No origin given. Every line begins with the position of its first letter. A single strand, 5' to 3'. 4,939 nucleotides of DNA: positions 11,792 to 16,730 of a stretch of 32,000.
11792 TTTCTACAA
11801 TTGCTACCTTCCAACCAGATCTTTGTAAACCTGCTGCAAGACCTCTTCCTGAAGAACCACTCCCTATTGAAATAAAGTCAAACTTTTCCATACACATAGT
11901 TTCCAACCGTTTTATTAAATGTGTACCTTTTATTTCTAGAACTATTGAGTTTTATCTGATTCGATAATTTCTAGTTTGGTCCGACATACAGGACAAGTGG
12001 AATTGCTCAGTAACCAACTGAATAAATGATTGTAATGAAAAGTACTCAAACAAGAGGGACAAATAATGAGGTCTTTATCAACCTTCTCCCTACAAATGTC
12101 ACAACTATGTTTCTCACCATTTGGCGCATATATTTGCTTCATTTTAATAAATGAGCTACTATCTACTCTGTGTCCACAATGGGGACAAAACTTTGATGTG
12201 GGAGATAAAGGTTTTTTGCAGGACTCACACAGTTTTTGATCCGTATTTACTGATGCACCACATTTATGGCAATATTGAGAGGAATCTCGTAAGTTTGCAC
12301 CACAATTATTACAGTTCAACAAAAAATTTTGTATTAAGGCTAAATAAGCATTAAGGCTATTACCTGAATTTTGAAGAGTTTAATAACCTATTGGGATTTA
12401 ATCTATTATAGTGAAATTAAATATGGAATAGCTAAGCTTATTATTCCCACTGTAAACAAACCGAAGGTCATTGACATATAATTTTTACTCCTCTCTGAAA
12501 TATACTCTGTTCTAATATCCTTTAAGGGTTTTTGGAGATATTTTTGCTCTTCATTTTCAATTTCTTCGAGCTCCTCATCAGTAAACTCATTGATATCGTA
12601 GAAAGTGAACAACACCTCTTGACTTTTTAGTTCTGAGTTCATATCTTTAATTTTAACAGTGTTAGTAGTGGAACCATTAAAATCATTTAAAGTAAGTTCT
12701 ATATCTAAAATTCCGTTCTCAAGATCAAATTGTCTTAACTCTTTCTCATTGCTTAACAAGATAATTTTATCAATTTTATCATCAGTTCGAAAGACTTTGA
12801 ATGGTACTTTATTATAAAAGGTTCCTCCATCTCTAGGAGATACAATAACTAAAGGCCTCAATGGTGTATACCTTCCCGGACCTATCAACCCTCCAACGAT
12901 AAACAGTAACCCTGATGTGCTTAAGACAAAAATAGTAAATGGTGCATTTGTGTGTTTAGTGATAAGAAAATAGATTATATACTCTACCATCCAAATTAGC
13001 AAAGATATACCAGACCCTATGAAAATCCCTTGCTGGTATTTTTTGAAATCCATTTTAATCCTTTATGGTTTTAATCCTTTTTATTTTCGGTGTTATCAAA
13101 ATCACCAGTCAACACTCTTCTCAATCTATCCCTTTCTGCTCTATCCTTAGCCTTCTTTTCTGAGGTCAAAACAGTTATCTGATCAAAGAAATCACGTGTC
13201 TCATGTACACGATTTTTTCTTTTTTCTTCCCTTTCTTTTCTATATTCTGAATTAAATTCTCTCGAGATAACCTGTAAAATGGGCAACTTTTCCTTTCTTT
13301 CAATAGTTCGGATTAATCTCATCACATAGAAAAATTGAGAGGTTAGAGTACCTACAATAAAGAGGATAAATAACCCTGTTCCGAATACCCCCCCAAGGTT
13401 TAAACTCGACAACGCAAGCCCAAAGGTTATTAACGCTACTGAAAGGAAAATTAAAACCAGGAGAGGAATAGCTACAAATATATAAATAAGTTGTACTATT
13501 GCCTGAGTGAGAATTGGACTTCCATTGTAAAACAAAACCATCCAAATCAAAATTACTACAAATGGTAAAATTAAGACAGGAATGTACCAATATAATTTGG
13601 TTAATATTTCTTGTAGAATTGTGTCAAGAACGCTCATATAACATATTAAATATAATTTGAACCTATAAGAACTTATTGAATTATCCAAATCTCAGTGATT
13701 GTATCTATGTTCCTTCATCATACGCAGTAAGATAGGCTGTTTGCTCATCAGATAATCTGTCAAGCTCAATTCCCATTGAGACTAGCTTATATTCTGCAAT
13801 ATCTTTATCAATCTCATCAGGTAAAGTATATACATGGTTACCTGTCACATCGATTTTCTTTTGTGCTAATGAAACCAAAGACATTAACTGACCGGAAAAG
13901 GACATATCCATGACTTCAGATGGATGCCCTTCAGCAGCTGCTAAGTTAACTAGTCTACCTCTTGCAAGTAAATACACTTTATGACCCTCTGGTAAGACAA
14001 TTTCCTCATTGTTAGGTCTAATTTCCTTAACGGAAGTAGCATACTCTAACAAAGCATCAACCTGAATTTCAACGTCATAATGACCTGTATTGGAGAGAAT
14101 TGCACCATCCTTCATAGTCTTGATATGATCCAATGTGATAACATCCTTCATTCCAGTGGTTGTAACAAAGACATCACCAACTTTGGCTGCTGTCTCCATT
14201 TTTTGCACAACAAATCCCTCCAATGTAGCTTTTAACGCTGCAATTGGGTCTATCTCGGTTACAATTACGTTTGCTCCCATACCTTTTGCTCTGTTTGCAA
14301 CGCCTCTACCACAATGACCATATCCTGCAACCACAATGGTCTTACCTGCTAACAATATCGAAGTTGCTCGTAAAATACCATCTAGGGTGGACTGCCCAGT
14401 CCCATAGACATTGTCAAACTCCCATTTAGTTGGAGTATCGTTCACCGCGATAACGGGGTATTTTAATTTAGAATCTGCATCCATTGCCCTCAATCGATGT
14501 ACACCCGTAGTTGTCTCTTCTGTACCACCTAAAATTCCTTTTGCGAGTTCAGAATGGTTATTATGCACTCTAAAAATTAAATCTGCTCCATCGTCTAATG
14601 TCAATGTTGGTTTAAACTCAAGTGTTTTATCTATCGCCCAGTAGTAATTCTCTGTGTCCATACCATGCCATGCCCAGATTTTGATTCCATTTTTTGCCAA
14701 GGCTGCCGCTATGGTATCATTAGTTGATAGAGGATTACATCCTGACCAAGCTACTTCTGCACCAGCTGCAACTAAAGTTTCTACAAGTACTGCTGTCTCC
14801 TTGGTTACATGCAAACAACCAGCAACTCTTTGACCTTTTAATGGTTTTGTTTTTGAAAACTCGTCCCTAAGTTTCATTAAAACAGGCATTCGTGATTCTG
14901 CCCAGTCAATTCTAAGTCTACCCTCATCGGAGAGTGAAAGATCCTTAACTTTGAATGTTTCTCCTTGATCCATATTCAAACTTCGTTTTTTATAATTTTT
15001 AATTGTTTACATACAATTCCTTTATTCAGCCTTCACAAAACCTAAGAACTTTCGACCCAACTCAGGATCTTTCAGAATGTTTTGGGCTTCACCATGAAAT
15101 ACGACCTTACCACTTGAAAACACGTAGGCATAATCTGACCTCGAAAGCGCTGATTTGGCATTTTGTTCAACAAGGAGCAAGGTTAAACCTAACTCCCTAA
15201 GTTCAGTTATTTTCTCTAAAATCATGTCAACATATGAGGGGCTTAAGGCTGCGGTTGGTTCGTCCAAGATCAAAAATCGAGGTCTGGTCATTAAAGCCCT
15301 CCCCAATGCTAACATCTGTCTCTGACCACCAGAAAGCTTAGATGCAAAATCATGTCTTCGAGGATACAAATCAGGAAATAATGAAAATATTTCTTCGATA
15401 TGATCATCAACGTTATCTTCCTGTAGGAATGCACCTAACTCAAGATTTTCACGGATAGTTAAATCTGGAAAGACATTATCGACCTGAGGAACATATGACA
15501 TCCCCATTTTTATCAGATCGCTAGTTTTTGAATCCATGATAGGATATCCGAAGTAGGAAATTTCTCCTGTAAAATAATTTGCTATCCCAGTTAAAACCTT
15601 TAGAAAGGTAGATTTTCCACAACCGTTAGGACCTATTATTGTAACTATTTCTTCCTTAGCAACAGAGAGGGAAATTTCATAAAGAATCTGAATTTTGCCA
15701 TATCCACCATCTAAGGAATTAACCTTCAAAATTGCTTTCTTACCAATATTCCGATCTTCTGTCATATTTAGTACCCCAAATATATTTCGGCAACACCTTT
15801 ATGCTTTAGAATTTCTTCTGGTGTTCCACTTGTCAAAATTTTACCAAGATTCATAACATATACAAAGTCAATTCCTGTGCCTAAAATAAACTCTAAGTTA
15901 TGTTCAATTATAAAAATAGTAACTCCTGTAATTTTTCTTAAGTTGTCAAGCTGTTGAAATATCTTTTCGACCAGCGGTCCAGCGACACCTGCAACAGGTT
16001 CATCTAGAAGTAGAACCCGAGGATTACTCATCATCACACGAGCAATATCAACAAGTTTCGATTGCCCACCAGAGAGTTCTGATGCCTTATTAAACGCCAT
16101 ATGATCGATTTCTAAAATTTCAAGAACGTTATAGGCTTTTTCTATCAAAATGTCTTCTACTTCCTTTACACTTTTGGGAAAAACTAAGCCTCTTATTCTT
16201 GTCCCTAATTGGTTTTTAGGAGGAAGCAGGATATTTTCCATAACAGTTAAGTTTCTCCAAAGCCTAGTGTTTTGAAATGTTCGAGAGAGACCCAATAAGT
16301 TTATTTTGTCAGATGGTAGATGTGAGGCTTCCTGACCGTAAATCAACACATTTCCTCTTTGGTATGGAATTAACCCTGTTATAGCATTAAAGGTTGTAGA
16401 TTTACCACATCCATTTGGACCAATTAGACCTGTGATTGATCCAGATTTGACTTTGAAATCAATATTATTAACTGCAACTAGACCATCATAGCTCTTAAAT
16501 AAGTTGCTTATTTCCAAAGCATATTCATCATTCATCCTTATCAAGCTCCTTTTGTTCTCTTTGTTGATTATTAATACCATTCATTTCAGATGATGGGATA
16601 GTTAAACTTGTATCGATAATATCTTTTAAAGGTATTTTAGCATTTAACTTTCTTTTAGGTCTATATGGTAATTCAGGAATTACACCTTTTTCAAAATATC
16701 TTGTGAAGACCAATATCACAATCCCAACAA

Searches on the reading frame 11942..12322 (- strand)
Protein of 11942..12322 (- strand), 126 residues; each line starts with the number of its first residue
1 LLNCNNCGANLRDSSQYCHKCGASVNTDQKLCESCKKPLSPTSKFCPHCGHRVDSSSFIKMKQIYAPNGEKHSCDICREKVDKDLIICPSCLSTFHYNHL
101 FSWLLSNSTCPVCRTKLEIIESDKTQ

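Call 5: search_protein_families(library=pfam, proteins=[window:11942-12322:-], max_evalue=0.05)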
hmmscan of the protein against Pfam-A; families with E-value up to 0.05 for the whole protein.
window:11942-12322:- (126 aa): 18 families
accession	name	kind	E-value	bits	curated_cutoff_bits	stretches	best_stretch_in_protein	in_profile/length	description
PF12773.13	DZR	-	6.4e-14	52.3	27.3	2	4-50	1-45/45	Double zinc ribbon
PF13240.11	Zn_Ribbon_1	-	2.1e-11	43.7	25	2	4-24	2-22/23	zinc-ribbon domain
PF13248.11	Zn_ribbon_3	-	2.1e-11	43.3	27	3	32-52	5-25/26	zinc-ribbon domain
PF18912.6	DZR_2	-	1.6e-09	37.8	27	3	17-55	9-48/56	Double zinc ribbon domain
PF17032.10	Zn_ribbon_15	-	8.6e-09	36.5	28.9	1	4-50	40-73/73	zinc-ribbon family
PF13920.12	zf-C3HC4_3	-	5.5e-07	29.7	27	0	31-55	25-48/49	Zinc finger, C3HC4 type (RING finger)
PF13639.12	zf-RING_2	-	2.1e-06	28.3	27.3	1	73-114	2-44/44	Ring finger domain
PF24460.1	DUF7575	-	6.9e-06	25.8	28.5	1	29-54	3-28/28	Domain of unknown function (DUF7575)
PF17120.11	zf-RING_16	-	1.3e-05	25.2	27.4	1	71-112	4-46/57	RING/Ubox like zinc-binding domain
PF05605.18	zf-Di19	-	0.00076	20.1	27.5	1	45-86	4-46/54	Drought induced 19 protein (Di19), zinc-binding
PF14446.12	Prok-RING_1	-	0.00077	19.8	29.1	1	70-96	3-31/54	Prokaryotic RING finger family 1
PF10571.15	UPF0547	-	0.0025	18.3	29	1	30-52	1-23/26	Uncharacterised protein family UPF0547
PF23455.1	DUF7129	-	0.0025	17.9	30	0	65-94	5-36/45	Domain of unknown function (DUF7129)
PF13821.11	DUF4187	-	0.0041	17.3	29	0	10-36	21-47/54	Domain of unknown function (DUF4187)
PF25143.1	Zn_ribbon_IFT122_C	-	0.012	15.9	27.3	1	87-115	5-33/38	IFT122, C-terminal zinc ribbon domain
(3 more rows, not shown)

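Call 6: search_protein_families(library=ncbifam, proteins=[window:11942-12322:-], max_evalue=0.05)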
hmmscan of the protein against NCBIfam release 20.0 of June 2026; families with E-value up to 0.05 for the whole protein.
window:11942-12322:- (126 aa): 4 families
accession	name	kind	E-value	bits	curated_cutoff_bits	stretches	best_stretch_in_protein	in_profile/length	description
NF011149.0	PRK14559.1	equivalog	5.7e-05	22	374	1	1-53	1-51/642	serine/threonine phosphatase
TIGR04104.1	cxxc_20_cxxc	subfamily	0.016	15.5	45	1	87-120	2-38/93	TIGR04104 family putative zinc finger protein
NF052237.1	biotin_BsaP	equivalog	0.019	15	39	1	17-53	1-36/53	biotin synthase auxiliary protein BsaP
NF053815.1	teico_TcaA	equivalog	0.045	12.6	550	0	1-30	1-30/463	membrane-associated protein TcaA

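Call 7: search_solved_structures(query=window:11942-12322:-, max_evalue=1, show_alignments=3)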
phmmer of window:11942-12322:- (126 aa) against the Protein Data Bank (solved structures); distinct sequences matched with E-value up to 1: 42.
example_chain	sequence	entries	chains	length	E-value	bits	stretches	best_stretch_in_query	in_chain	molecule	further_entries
7p2k_A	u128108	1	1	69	1.5e-05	28.2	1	71-118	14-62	E3 ubiquitin-protein ligase Arkadia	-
2kiz_A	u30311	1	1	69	0.00018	24.6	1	71-118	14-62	E3 ubiquitin-protein ligase Arkadia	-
6w9a_B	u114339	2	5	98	0.00052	23.2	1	65-116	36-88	E3 ubiquitin-protein ligase RLIM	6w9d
9ozx_A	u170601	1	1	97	0.00053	23.1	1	71-116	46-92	E3 ubiquitin-protein ligase ZNRF3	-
6w7z_B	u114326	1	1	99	0.00053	23.1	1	65-116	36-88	E3 ubiquitin-protein ligase RLIM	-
1iym_A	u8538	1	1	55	0.00057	23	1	73-116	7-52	EL5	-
4v3k_C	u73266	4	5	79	0.00087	22.5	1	69-121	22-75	E3 UBIQUITIN-PROTEIN LIGASE RNF38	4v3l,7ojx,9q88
2lxh_C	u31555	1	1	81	0.00099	22.3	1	73-124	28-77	E3 ubiquitin-protein ligase AMFR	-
1chc_A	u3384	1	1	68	0.0012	22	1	73-120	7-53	EQUINE HERPES VIRUS-1 RING DOMAIN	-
1x4j_A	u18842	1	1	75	0.002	21.3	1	69-115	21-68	RING finger protein 38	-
6a3z_A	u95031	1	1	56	0.0027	20.8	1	72-115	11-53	E3 ubiquitin-protein ligase synoviolin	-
9qal_A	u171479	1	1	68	0.0038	20.4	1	72-118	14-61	E3 ubiquitin-protein ligase ARK2C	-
4lad_B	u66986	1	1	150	0.0045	20.1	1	73-124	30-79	E3 ubiquitin-protein ligase AMFR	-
2ep4_A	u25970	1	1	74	0.0045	20.1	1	73-115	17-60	RING finger protein 24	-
9n1f_A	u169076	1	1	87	0.0055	19.9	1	71-118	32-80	E3 ubiquitin-protein ligase ARK2C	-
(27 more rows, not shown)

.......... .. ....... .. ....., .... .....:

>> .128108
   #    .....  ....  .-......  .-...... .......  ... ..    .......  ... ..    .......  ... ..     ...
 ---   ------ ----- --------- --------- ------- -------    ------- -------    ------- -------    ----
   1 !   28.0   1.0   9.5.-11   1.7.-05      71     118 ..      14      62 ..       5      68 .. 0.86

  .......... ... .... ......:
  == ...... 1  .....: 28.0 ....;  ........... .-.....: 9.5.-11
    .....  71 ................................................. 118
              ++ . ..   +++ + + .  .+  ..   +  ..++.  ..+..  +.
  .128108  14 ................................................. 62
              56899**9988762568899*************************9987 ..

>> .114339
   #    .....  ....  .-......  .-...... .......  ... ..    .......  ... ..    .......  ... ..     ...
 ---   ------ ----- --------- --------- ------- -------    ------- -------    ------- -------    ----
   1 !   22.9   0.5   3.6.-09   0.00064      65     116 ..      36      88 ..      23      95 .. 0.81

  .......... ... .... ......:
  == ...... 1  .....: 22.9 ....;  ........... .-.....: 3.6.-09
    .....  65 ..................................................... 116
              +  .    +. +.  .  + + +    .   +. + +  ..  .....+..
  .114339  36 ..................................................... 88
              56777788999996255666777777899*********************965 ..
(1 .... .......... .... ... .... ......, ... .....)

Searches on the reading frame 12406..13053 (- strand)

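Call 5: search_protein_families(library=pfam, proteins=[window:12406-13053:-], max_evalue=0.05)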
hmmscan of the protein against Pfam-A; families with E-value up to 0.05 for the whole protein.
window:12406-13053:- (215 aa): 1 family
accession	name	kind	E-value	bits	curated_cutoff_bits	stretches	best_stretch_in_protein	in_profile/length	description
PF02238.20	COX7a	-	0.029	15.2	22.1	0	168-205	5-41/53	Cytochrome c oxidase subunit VII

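Call 6: search_protein_families(library=ncbifam, proteins=[window:12406-13053:-], max_evalue=0.05)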
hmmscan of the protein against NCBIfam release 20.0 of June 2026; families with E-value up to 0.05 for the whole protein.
window:12406-13053:- (215 aa): 0 families

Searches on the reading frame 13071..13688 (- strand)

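Call 5: search_protein_families(library=pfam, proteins=[window:13071-13688:-], max_evalue=0.05)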
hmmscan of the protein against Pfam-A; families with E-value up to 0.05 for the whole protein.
window:13071-13688:- (205 aa): 0 families

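Call 6: search_protein_families(library=ncbifam, proteins=[window:13071-13688:-], max_evalue=0.05)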
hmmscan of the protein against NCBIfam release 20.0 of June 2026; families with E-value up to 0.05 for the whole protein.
window:13071-13688:- (205 aa): 2 families
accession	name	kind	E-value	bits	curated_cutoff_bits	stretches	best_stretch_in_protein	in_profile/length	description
TIGR03025.1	EPS_sugtrans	subfamily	0.00047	19.5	295.55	1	17-127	12-120/445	exopolysaccharide biosynthesis polyprenyl glycosylphosphotransferase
NF033891.1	surf_exc_IncI1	exception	0.011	15.2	100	1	63-143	12-87/210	plasmid IncI1-type surface exclusion protein ExcA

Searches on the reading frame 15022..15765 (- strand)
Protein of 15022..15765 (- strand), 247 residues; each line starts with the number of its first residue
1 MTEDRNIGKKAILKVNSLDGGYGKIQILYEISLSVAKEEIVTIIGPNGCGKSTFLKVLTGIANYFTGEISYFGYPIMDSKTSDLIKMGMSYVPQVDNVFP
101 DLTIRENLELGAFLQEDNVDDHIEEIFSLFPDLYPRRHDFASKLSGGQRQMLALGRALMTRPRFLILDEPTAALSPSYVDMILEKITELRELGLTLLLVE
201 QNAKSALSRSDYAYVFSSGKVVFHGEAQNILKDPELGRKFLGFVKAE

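Call 5: search_protein_families(library=pfam, proteins=[window:15022-15765:-], max_evalue=0.05)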
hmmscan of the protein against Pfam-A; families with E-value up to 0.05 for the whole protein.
window:15022-15765:- (247 aa): 15 families
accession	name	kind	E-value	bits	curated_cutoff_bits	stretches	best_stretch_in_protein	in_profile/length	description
PF00005.33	ABC_tran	-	6.3e-32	111.5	25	1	30-172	3-137/137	ABC transporter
PF13304.12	AAA_21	-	5.9e-09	36.8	27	2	41-69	2-30/304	AAA domain, putative AbiEii toxin, Type IV TA system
PF02463.25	SMC_N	-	2.9e-06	27.3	40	1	37-56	23-42/220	RecF/RecN/SMC N terminal domain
PF03215.21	Rad17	-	5.6e-05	23.6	23.8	1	30-65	37-72/186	Rad17 P-loop domain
PF13175.12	AAA_15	-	0.00036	20.7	32.1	1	37-63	22-48/374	AAA ATPase domain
PF13476.12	AAA_23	-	0.0019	19.3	27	1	39-60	20-41/201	AAA domain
PF03193.22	RsgA_GTPase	-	0.0023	18.2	30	1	36-70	104-138/174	RsgA GTPase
PF13555.12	AAA_29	-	0.011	15.9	27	1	35-55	19-39/61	P-loop containing region of AAA domain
PF13401.12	AAA_22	-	0.017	15.9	27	0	38-62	5-29/130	AAA domain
PF01637.24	ATPase_2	-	0.018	15.3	33.2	1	37-62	19-44/225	ATPase domain predominantly from Archaea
PF02562.22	PhoH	-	0.029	14.3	27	0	34-69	15-49/205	PhoH-like protein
PF25199.1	nSTAND_NTPase5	-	0.035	14.4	34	0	35-56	38-59/145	Novel STAND NTPase 5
PF05272.17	VapE-like_dom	-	0.038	13.9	25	0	38-70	51-82/217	Virulence-associated protein E-like domain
PF13173.12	AAA_14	-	0.039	14.4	27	0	38-59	2-23/129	AAA domain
PF09818.15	ABC_ATPase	-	0.049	13.1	23.2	0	37-63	78-105/283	P-loop domain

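Call 6: search_protein_families(library=ncbifam, proteins=[window:15022-15765:-], max_evalue=0.05)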
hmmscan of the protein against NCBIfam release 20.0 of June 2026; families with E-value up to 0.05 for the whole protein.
window:15022-15765:- (247 aa): 194 families (the best 25 are shown)
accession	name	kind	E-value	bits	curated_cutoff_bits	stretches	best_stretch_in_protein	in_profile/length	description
TIGR03410.1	urea_trans_UrtE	equivalog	1.1e-59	201.7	285.8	1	13-230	1-219/230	urea ABC transporter ATP-binding subunit UrtE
NF008626.0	PRK11614.1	equivalog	6.8e-57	192.6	441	1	10-236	3-230/237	high-affinity branched-chain amino acid ABC transporter ATP-binding protein LivF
TIGR04406.1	LPS_export_lptB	equivalog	2.2e-43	148.3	240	1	13-242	2-234/239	LPS export ABC transporter ATP-binding protein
TIGR03265.1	PhnT2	equivalog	3.7e-39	135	457.7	1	11-235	3-227/353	putative 2-aminoethylphosphonate ABC transporter ATP-binding protein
TIGR00972.1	3a0107s01c2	equivalog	3.3e-38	131.4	343.2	1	13-235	2-235/248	phosphate ABC transporter ATP-binding protein PstB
TIGR01188.1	drrA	subfamily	4.6e-36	124.6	312.45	1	22-232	3-212/302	daunorubicin resistance ABC transporter, ATP-binding protein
NF043075.1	MMSYN1_0197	equivalog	4.5e-34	117.9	550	1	12-235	2-225/341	spermidine/putrescine ABC transporter ATP-binding protein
TIGR03864.1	PQQ_ABC_ATP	hypoth_equivalog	5.1e-33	114.5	302.25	1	13-233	2-222/236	ABC transporter, ATP-binding subunit, PQQ-dependent alcohol dehydrogenase system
NF007027.0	PRK09493.1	equivalog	7.7e-33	113.8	379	1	18-238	7-231/240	glutamine ABC transporter ATP-binding protein GlnQ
NF008144.0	PRK10895.1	equivalog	1.4e-32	113.1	381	1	11-242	2-236/241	LPS export ABC transporter ATP-binding protein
NF006987.0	PRK09452.1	equivalog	8.7e-32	110.2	482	1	6-235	11-240/378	spermidine/putrescine ABC transporter ATP-binding protein PotA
TIGR03411.1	urea_trans_UrtD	equivalog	1.3e-31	110.1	304.1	1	12-242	2-241/242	urea ABC transporter ATP-binding protein UrtD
NF011967.0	PRK15439.1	equivalog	1.6e-31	109.4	586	1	9-232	8-229/510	autoinducer 2 ABC transporter ATP-binding protein LsrA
TIGR00968.1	3a0106s01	subfamily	4.4e-31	108.2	342.75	1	15-235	3-223/237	sulfate ABC transporter ATP-binding protein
NF040840.2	tungstate_WtpC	equivalog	6.1e-31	108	440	1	13-242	2-232/347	tungstate ABC transporter ATP-binding protein WtpC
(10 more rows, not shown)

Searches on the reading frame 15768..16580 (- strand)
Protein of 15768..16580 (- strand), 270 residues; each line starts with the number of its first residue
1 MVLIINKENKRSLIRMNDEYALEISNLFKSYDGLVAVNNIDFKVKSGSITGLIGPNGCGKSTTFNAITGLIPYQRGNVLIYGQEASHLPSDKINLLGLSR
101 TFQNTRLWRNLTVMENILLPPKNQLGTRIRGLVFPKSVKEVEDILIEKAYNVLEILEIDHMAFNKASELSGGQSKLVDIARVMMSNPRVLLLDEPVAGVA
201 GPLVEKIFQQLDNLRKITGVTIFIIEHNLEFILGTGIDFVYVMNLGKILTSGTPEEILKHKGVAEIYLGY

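Call 81: search_protein_families(library=pfam, proteins=[window:15768-16580:-], max_evalue=0.001)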
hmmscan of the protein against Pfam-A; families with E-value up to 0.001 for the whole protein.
window:15768-16580:- (270 aa): 6 families
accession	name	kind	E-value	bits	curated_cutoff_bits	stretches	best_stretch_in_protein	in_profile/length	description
PF00005.33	ABC_tran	-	3e-31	109.3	25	1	37-197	1-137/137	ABC transporter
PF13304.12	AAA_21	-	9.6e-08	32.9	27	1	49-77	1-32/304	AAA domain, putative AbiEii toxin, Type IV TA system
PF13476.12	AAA_23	-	3.6e-06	28.2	27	1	28-68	7-40/201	AAA domain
PF02463.25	SMC_N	-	3.2e-05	23.9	40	0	28-68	10-45/220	RecF/RecN/SMC N terminal domain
PF13555.12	AAA_29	-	0.00049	20.2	27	0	42-70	17-45/61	P-loop containing region of AAA domain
PF12399.14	BCA_ABC_TP_C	-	0.00051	20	25.5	0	247-269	1-23/27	Branched-chain amino acid ATP-binding cassette transporter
